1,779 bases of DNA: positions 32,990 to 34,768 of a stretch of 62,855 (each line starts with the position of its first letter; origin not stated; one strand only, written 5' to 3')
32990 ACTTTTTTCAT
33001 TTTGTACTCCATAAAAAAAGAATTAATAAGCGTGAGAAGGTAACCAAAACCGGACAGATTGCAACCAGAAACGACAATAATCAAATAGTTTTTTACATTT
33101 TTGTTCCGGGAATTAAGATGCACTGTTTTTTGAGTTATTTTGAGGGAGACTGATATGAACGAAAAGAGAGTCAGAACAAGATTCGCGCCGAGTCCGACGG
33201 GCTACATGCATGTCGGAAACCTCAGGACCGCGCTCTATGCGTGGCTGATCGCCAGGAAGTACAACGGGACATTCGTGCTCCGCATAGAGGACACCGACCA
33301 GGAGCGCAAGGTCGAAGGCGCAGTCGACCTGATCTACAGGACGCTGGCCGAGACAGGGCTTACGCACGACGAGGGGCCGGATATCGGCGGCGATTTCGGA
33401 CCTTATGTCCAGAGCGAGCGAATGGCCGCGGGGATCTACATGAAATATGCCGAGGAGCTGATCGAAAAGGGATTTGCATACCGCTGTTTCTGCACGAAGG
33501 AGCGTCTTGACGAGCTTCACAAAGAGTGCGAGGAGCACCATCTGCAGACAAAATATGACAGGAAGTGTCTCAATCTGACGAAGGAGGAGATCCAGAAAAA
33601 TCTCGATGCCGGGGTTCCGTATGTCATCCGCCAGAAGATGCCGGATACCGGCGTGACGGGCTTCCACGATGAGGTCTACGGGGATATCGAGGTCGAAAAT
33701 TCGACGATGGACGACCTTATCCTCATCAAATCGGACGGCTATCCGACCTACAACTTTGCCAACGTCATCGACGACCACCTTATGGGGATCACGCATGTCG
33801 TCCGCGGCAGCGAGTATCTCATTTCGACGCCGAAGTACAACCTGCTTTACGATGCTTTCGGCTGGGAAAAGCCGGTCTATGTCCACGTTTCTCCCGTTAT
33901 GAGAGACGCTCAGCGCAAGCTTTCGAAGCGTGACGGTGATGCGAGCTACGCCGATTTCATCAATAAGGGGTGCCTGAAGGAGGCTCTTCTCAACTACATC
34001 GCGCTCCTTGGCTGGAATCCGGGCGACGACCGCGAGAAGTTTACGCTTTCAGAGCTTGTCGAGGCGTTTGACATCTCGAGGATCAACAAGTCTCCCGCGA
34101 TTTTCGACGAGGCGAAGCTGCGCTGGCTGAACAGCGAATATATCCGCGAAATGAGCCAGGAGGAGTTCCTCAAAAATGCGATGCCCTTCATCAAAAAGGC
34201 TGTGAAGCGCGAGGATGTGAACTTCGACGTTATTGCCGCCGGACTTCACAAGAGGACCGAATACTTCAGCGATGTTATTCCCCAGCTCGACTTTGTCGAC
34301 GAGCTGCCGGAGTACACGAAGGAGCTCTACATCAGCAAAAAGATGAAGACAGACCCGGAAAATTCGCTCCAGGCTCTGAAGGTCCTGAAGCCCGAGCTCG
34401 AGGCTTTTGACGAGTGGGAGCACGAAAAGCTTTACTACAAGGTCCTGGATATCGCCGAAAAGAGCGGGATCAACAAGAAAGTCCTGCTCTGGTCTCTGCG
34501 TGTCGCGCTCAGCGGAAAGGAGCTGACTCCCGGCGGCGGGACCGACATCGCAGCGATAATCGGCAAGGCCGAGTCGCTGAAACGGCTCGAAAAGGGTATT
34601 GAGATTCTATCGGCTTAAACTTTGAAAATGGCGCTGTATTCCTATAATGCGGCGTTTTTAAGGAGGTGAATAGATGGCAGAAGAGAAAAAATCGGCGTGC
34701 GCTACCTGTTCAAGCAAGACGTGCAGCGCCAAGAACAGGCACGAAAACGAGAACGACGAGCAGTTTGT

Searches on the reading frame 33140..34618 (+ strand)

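Call 75: search_protein_families(library=pfam, proteins=[window:33140-34618:+], max_evalue=0.00001)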
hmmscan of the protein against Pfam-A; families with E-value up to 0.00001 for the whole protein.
window:33140-34618:+ (492 aa): 2 families
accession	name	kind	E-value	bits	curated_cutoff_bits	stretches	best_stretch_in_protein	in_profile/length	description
PF00749.27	tRNA-synt_1c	-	8.2e-101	337.5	23.4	1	11-329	2-314/314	tRNA synthetases class I (E and Q), catalytic domain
PF19269.4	Anticodon_2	-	2.2e-32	112.8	23.6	1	342-487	1-141/141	Anticodon binding domain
